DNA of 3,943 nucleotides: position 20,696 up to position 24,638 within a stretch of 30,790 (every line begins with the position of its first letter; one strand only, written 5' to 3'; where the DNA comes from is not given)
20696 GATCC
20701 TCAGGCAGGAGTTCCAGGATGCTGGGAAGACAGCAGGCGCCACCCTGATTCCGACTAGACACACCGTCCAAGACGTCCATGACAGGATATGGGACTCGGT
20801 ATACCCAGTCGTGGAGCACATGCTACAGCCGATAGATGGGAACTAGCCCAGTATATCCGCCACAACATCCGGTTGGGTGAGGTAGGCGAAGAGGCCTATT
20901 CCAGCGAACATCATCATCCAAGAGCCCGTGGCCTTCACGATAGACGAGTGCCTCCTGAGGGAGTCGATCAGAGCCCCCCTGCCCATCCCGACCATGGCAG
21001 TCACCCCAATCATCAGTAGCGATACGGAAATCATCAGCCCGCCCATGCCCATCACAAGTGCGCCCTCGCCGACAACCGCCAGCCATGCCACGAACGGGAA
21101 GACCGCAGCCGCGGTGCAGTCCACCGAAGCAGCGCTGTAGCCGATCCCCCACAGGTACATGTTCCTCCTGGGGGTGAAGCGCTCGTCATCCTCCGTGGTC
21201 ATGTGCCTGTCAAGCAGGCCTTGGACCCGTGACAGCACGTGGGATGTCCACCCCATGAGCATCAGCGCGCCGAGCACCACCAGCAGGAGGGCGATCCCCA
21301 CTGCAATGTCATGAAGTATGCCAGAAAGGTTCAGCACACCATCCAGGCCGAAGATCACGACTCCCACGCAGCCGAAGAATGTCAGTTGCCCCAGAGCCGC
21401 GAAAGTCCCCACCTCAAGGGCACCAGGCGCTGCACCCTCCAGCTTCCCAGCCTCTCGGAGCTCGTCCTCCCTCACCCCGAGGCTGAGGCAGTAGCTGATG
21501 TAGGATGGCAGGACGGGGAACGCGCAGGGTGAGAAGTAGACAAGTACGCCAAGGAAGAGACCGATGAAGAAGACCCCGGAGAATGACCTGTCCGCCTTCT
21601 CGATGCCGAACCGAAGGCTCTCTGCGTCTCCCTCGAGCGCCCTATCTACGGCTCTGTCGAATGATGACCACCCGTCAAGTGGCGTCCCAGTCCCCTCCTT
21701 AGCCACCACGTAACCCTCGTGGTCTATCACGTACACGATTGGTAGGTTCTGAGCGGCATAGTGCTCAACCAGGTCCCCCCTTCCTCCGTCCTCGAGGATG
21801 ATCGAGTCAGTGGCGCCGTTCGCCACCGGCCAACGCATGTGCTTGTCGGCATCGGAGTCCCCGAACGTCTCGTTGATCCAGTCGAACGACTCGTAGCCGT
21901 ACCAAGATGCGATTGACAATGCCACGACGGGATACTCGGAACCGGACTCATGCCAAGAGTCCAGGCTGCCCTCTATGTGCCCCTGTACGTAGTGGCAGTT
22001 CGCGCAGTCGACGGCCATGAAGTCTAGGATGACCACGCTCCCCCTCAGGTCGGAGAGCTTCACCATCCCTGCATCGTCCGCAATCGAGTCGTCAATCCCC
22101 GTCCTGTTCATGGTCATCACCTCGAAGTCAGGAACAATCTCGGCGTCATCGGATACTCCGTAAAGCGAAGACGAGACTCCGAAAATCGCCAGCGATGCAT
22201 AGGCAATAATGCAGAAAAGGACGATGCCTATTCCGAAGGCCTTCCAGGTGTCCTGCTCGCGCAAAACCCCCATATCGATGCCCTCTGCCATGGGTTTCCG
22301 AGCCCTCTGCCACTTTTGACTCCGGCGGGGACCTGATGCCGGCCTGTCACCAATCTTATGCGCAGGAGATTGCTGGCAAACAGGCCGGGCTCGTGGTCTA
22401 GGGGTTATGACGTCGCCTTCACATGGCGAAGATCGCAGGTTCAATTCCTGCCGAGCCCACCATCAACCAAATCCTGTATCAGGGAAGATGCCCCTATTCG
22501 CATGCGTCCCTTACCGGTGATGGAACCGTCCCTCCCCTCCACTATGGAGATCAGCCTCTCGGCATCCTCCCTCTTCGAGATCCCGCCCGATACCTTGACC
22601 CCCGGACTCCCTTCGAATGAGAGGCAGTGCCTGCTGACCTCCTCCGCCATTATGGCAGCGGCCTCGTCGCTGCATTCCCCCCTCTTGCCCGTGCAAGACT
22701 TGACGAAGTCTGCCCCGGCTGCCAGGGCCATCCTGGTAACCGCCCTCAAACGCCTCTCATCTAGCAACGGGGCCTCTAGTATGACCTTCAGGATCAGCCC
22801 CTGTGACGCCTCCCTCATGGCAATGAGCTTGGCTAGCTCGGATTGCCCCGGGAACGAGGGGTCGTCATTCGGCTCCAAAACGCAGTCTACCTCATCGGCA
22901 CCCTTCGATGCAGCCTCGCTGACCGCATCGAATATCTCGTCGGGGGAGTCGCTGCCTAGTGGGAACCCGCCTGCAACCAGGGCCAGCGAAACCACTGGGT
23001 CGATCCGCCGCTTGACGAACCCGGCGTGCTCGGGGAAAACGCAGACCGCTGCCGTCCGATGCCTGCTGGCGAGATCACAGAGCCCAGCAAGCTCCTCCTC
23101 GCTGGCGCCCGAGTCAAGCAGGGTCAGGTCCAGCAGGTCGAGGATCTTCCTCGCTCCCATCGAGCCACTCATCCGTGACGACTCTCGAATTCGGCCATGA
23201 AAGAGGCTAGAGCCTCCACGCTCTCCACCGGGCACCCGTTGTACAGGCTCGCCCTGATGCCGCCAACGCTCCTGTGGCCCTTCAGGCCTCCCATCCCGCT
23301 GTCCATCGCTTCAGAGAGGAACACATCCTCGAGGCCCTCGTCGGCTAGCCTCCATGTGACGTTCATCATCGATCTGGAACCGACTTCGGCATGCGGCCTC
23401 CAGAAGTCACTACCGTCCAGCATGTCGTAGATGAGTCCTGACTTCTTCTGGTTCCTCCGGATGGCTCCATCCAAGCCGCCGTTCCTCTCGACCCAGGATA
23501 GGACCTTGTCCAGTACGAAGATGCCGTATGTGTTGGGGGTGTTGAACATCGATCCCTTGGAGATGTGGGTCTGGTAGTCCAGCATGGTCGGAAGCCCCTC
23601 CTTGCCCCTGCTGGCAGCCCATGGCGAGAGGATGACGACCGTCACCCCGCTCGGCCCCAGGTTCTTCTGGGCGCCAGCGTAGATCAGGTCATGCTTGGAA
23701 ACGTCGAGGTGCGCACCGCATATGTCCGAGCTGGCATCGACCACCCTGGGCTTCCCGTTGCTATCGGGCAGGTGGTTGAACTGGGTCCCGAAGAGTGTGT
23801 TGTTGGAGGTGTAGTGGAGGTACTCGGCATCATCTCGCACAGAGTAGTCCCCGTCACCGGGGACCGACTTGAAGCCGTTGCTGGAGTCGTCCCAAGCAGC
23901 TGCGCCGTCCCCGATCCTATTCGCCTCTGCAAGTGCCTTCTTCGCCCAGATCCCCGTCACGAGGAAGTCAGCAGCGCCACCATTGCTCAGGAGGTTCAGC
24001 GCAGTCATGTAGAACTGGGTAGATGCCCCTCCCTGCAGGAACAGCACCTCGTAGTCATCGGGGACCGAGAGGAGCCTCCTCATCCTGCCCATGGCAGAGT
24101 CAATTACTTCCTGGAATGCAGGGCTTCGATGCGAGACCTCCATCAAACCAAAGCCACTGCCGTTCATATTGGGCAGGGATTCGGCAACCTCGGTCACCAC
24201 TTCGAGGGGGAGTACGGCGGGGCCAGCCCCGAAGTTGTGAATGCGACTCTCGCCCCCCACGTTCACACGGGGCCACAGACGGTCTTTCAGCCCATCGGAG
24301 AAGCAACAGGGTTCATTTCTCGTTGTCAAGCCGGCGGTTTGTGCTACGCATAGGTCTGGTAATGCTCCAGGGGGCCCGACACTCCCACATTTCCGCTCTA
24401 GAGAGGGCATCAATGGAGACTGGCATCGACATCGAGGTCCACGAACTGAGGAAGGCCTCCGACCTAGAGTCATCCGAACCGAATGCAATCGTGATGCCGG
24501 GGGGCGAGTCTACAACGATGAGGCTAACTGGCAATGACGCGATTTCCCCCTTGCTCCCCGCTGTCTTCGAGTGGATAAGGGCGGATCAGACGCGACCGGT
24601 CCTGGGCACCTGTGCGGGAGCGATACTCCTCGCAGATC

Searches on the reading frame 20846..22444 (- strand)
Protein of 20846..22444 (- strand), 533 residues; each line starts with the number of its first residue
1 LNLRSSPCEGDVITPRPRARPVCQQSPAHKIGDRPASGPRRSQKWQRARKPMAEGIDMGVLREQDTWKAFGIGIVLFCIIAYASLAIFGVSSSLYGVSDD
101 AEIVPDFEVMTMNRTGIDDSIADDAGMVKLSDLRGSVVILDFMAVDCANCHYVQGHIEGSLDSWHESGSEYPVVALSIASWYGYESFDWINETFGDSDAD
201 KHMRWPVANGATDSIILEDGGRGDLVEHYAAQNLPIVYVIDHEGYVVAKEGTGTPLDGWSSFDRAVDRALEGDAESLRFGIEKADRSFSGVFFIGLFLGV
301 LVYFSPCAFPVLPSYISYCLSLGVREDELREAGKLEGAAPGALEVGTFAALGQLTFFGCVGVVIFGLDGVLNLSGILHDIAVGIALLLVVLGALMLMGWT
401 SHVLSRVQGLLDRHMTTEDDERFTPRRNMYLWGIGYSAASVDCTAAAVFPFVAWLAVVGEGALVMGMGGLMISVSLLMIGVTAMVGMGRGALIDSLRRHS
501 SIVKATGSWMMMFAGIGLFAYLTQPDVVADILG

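Call 26: search_protein_families(library=pfam, proteins=[window:20846-22444:-], max_evalue=0.001)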
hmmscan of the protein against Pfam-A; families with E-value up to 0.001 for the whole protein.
window:20846-22444:- (533 aa): 1 family
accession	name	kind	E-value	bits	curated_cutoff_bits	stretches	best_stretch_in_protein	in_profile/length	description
PF00578.27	AhpC-TSA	-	0.00086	19.7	26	0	104-247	5-122/124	AhpC/TSA family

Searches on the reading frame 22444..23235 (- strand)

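Call 26: search_protein_families(library=pfam, proteins=[window:22444-23235:-], max_evalue=0.001)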
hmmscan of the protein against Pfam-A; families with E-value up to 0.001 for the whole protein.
window:22444-23235:- (264 aa): 1 family
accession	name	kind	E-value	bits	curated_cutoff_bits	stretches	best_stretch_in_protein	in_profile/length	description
PF01791.15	DeoC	-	1e-10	42.1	23.8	1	43-223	15-203/229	DeoC/LacD family aldolase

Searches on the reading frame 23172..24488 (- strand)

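Call 26: search_protein_families(library=pfam, proteins=[window:23172-24488:-], max_evalue=0.001)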
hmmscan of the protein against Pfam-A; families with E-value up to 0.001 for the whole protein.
window:23172-24488:- (439 aa): 1 family
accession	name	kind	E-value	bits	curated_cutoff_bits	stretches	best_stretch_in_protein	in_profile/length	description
PF00266.25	Aminotran_5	-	5.2e-29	101.8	21.5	1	84-427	2-371/371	Aminotransferase class-V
